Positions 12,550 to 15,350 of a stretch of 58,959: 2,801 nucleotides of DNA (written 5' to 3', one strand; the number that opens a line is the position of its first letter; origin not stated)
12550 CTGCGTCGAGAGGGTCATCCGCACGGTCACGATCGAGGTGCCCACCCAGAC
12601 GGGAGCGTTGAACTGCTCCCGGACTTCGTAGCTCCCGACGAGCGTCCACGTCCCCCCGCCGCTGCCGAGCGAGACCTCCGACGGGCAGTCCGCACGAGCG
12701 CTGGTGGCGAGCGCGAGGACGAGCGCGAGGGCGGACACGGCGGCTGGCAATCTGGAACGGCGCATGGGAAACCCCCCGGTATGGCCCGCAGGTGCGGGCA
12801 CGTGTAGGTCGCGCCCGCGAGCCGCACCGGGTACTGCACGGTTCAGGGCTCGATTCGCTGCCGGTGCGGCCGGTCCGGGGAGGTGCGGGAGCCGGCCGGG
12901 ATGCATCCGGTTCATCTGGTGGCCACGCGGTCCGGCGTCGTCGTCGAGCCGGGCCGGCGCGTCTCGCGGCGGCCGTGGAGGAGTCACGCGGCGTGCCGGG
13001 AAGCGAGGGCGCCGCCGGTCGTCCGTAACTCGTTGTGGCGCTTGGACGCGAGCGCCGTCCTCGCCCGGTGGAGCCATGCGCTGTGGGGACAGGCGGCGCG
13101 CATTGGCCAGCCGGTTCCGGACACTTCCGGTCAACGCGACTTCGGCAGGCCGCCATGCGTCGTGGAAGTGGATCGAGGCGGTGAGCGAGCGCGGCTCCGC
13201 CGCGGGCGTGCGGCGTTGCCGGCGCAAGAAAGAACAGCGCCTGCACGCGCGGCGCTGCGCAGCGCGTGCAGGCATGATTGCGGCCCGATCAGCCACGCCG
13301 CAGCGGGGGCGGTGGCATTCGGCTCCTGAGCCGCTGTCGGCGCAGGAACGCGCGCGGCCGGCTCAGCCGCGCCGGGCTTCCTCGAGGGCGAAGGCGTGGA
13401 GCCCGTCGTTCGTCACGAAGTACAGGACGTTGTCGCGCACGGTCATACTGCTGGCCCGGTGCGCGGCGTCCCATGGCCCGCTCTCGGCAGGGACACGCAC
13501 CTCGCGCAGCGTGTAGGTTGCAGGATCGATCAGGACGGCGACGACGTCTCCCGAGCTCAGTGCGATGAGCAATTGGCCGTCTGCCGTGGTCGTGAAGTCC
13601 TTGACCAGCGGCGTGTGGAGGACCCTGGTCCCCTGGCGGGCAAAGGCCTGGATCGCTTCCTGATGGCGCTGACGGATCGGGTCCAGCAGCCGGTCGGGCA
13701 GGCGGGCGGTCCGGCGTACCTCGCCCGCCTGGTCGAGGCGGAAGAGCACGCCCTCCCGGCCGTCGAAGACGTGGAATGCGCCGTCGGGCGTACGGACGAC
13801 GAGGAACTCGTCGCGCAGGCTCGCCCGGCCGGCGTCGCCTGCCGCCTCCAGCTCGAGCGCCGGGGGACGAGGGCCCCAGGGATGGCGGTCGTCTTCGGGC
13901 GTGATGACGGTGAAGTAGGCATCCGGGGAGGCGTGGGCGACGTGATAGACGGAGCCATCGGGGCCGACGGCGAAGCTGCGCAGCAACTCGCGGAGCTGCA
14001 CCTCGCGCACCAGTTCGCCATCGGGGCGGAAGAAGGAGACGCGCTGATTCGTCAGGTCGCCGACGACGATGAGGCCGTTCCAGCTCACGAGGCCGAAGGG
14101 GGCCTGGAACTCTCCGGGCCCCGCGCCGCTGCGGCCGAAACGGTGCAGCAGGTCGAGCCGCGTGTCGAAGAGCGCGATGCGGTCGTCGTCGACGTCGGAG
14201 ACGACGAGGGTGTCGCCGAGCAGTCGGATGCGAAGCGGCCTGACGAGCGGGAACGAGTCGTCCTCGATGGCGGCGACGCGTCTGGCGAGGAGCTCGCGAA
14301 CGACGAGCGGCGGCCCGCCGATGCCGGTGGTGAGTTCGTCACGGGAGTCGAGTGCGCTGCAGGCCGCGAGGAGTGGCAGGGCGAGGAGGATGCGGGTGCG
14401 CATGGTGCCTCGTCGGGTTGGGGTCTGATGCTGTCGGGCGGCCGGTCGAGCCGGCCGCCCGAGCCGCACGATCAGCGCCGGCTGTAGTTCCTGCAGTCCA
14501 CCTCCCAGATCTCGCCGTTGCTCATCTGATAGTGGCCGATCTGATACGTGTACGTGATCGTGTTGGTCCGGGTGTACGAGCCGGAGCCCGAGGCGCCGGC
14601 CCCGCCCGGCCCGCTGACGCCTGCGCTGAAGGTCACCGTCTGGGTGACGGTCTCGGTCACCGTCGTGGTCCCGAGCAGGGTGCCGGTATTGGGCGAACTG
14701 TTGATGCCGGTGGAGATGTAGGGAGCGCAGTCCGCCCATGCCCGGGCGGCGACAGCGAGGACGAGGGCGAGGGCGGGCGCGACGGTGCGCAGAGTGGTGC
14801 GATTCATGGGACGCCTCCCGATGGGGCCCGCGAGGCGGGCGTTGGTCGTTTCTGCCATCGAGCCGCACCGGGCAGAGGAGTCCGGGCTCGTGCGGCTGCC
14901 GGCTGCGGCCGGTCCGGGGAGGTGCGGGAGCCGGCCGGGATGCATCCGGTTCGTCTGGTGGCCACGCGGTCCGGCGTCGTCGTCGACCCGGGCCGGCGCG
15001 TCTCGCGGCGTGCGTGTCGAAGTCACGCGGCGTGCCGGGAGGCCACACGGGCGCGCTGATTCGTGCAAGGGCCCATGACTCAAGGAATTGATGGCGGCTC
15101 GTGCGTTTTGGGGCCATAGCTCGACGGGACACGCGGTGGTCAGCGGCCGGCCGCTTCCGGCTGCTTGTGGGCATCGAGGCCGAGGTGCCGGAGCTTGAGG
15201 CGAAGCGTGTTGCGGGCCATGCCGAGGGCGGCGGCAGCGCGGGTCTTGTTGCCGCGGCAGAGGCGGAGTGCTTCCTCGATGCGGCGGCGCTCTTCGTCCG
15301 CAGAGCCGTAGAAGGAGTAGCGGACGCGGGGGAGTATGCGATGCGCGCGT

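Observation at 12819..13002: Conserved non-coding element, copy A: the leader is far more conserved than the coding sequences it precedes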

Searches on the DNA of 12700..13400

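Call 28: search_rna_families(source=window, start=12700, end=13400, threshold=evalue, max_evalue=10, show_alignments=2)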
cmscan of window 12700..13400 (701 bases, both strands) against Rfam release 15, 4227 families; matches with E-value up to 10: 1.
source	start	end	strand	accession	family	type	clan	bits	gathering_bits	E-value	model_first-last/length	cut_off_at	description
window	13195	13276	-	RF00520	ybhL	Cis-reg; leader;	-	15.9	50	7.4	1-73/73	no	ybhL leader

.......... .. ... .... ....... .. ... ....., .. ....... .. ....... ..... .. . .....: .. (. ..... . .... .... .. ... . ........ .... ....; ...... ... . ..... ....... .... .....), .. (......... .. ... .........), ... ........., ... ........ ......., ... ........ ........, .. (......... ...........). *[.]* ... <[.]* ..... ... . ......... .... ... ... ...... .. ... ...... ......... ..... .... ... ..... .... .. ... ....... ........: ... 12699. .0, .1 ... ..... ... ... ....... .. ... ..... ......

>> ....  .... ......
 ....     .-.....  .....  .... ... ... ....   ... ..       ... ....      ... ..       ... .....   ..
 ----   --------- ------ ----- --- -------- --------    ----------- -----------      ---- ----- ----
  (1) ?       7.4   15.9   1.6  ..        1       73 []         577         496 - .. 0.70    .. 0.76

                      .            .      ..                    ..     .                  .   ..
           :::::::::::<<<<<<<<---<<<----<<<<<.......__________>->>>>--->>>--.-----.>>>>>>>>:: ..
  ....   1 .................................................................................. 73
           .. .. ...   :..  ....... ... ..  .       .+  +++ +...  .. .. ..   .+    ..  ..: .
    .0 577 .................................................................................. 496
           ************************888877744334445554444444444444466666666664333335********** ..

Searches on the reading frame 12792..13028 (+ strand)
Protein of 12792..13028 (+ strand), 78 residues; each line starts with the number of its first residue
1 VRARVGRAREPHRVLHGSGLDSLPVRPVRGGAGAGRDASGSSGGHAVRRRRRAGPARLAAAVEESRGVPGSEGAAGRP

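Call 6: search_protein_families(library=pfam, proteins=[window:12792-13028:+], max_evalue=0.01)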
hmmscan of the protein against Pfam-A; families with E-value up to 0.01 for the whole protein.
window:12792-13028:+ (78 aa): 0 families

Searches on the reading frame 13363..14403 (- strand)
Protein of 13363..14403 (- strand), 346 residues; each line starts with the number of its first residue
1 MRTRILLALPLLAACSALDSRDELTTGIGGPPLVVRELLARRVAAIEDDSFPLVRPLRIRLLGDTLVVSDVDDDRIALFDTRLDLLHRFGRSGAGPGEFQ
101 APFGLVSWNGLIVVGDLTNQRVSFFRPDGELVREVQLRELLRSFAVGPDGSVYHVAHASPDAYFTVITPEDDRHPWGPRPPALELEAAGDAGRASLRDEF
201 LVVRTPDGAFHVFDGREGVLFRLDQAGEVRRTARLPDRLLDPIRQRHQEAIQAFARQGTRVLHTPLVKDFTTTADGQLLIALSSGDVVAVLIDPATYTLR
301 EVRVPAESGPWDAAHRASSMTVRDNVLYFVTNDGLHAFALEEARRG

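Call 6: search_protein_families(library=pfam, proteins=[window:13363-14403:-], max_evalue=0.01)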
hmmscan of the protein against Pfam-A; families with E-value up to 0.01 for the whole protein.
window:13363-14403:- (346 aa): 0 families

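Call 7: search_protein_families(library=ncbifam, proteins=[window:13363-14403:-], max_evalue=0.01)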
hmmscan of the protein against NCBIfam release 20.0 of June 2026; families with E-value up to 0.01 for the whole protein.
window:13363-14403:- (346 aa): 2 families
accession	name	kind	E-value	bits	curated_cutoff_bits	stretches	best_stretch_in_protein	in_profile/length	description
NF035926.1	scyF_NHL_VPEP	equivalog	4.3e-07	29.4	350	1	66-132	165-233/376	scytonemin biosynthesis PEP-CTERM protein ScyF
NF008693.0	PRK11713.2-3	equivalog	0.0031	16.8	210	1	244-305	127-187/246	16S rRNA (uracil(1498)-N(3))-methyltransferase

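Call 33: find_homologous_proteins(query=window:13363-14403:-, max_evalue=1e-10)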
Query window:13363-14403:- (346 aa): 9 proteins with E <= 1e-10 among 8000 candidates.
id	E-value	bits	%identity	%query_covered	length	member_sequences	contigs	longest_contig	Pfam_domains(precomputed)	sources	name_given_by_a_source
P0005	9.7e-202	687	90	100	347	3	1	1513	-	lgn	-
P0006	4.7e-195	665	88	100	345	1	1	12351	-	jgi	jgi:hypothetical protein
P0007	5.3e-194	662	86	100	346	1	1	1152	-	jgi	jgi:hypothetical protein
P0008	2.7e-134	466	66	100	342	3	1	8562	-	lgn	-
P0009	1.9e-132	459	64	99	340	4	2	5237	-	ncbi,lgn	-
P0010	1.0e-131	457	63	100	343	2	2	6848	-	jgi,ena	-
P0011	1.3e-131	457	64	90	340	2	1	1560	-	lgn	-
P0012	9.3e-129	447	63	91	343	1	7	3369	-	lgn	-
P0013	9.1e-124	431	61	91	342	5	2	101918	-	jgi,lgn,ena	-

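Call 34: find_encoding_contigs(protein=P0008, flank=4000, max_places=4)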
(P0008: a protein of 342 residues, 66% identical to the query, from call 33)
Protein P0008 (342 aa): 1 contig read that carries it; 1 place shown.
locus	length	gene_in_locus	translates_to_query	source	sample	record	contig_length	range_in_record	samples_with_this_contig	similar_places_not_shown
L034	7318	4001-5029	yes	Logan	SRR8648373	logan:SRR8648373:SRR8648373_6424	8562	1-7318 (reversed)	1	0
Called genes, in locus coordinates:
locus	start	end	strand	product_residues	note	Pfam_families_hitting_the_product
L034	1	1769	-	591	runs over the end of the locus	PF07690:MFS_1, PF00854:PTR2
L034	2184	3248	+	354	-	PF00158:Sigma54_activat, PF01078:Mg_chelatase (faint), PF14532:Sigma54_activ_2, PF00004:AAA (weak), PF07728:AAA_5 (weak), PF25601:AAA_lid_14, PF02954:HTH_8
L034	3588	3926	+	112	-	-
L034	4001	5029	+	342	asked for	-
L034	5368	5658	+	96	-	-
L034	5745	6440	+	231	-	PF13462:Thioredoxin_4, PF01323:DSBA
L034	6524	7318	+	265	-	?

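Call 35: find_encoding_contigs(protein=P0009, flank=4000, max_places=4)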
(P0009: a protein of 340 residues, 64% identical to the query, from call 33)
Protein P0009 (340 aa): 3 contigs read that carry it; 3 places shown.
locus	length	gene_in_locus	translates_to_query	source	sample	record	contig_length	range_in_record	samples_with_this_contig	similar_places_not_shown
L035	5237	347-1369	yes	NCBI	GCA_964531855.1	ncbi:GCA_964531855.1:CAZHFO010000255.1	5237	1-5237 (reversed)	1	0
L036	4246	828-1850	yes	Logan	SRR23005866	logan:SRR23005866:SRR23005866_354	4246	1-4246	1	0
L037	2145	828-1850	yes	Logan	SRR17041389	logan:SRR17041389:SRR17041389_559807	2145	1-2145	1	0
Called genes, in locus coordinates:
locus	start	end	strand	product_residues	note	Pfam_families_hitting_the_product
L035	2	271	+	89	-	?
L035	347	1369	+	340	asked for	-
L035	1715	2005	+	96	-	-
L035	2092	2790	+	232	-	PF13462:Thioredoxin_4, PF01323:DSBA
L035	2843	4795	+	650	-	PF00027:cNMP_binding, PF00206:Lyase_1, PF10415:FumaraseC_C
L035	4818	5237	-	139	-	?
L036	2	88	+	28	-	?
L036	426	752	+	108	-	-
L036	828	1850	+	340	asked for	-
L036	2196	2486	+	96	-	-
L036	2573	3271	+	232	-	PF13462:Thioredoxin_4, PF01323:DSBA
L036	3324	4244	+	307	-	?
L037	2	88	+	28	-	?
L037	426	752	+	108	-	-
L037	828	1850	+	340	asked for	-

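Call 36: find_encoding_contigs(protein=P0010, flank=4000, max_places=4)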
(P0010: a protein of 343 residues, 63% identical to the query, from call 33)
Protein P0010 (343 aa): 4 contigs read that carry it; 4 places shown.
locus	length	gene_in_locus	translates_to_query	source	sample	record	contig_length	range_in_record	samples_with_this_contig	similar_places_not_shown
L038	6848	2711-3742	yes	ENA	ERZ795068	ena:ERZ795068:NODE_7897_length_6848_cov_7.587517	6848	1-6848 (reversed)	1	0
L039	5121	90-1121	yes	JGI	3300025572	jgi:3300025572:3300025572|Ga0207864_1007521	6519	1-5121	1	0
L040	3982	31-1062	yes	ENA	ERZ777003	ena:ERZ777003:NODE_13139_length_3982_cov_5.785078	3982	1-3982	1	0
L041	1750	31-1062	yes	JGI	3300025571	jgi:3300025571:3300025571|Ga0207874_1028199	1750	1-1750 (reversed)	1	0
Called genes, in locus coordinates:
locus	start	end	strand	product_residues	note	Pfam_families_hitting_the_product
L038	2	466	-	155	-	?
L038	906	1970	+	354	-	PF00158:Sigma54_activat, PF01078:Mg_chelatase (faint), PF14532:Sigma54_activ_2, PF00004:AAA (weak), PF07728:AAA_5 (weak), PF25601:AAA_lid_14, PF02954:HTH_8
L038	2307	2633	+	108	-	-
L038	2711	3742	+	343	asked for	-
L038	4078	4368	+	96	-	-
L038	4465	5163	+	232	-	PF13462:Thioredoxin_4, PF01323:DSBA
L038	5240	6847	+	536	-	?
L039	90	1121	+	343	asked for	-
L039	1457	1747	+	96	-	-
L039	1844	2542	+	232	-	PF13462:Thioredoxin_4, PF01323:DSBA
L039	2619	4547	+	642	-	PF00027:cNMP_binding, PF00206:Lyase_1, PF10415:FumaraseC_C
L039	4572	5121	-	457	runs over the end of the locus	PF13185:GAF_2, PF01590:GAF, PF13492:GAF_3 (weak), PF00512:HisKA, PF02518:HATPase_c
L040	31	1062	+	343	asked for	-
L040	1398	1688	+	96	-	-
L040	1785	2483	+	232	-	PF13462:Thioredoxin_4, PF01323:DSBA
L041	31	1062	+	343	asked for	-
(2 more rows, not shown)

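Call 37: find_encoding_contigs(protein=P0013, flank=4000, max_places=4)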
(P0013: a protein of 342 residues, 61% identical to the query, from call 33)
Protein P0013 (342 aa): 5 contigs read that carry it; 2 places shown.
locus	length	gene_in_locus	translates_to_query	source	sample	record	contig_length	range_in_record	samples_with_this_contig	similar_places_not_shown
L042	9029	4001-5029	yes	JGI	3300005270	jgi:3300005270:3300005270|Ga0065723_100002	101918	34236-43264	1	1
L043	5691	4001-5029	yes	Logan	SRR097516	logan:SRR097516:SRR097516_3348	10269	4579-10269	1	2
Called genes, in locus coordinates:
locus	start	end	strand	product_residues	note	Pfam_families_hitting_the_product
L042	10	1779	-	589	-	PF07690:MFS_1, PF00854:PTR2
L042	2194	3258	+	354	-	PF00158:Sigma54_activat, PF01078:Mg_chelatase (faint), PF14532:Sigma54_activ_2, PF00004:AAA (weak), PF07728:AAA_5 (weak), PF25601:AAA_lid_14, PF02954:HTH_8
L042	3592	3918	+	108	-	-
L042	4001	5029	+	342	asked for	-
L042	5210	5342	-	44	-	-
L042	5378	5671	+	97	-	-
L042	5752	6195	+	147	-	PF13462:Thioredoxin_4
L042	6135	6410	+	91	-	-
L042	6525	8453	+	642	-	PF00027:cNMP_binding, PF00206:Lyase_1, PF10415:FumaraseC_C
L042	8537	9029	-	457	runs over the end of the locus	PF13185:GAF_2, PF01590:GAF, PF13492:GAF_3 (faint), PF00512:HisKA, PF02518:HATPase_c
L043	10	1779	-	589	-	PF07690:MFS_1, PF00854:PTR2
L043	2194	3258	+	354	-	PF00158:Sigma54_activat, PF01078:Mg_chelatase (faint), PF14532:Sigma54_activ_2, PF00004:AAA (weak), PF07728:AAA_5 (weak), PF25601:AAA_lid_14, PF02954:HTH_8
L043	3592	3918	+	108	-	-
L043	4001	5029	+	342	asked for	-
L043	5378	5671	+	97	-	-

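Call 38: find_encoding_contigs(protein=P0012, flank=4000, max_places=8)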
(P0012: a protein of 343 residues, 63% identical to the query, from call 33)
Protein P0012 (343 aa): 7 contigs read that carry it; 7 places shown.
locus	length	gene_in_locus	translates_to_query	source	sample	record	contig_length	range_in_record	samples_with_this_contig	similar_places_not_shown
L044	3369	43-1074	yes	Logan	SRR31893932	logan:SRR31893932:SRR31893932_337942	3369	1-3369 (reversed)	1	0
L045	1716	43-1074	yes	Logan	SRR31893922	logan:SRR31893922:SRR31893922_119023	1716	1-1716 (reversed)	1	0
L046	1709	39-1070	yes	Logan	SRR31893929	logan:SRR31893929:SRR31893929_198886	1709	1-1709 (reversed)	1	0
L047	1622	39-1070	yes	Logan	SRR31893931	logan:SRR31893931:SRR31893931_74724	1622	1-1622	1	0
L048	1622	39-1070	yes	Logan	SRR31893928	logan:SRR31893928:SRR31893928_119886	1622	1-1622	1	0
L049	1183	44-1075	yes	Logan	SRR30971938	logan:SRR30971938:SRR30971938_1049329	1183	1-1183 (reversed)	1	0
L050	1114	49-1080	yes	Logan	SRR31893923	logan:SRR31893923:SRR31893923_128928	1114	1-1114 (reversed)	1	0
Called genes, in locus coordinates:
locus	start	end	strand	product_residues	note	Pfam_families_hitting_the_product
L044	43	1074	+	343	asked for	-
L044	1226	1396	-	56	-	-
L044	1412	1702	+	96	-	-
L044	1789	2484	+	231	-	PF13462:Thioredoxin_4, PF01323:DSBA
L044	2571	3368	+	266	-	?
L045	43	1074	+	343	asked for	-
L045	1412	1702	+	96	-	-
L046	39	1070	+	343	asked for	-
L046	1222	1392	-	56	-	-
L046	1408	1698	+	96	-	-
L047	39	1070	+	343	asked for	-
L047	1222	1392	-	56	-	-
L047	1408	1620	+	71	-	?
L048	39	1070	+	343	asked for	-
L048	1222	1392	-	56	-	-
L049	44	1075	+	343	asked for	-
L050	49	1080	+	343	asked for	-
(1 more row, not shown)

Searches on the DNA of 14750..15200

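Call 29: search_rna_families(source=window, start=14750, end=15200, threshold=evalue, max_evalue=10)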
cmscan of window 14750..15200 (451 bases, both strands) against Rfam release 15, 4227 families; matches with E-value up to 10: 1.
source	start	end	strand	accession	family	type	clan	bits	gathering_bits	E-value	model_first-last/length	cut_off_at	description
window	14856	14922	+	RF03006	M23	Gene; sRNA;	-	16.8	41.2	1.5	1-53/53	no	M23 RNA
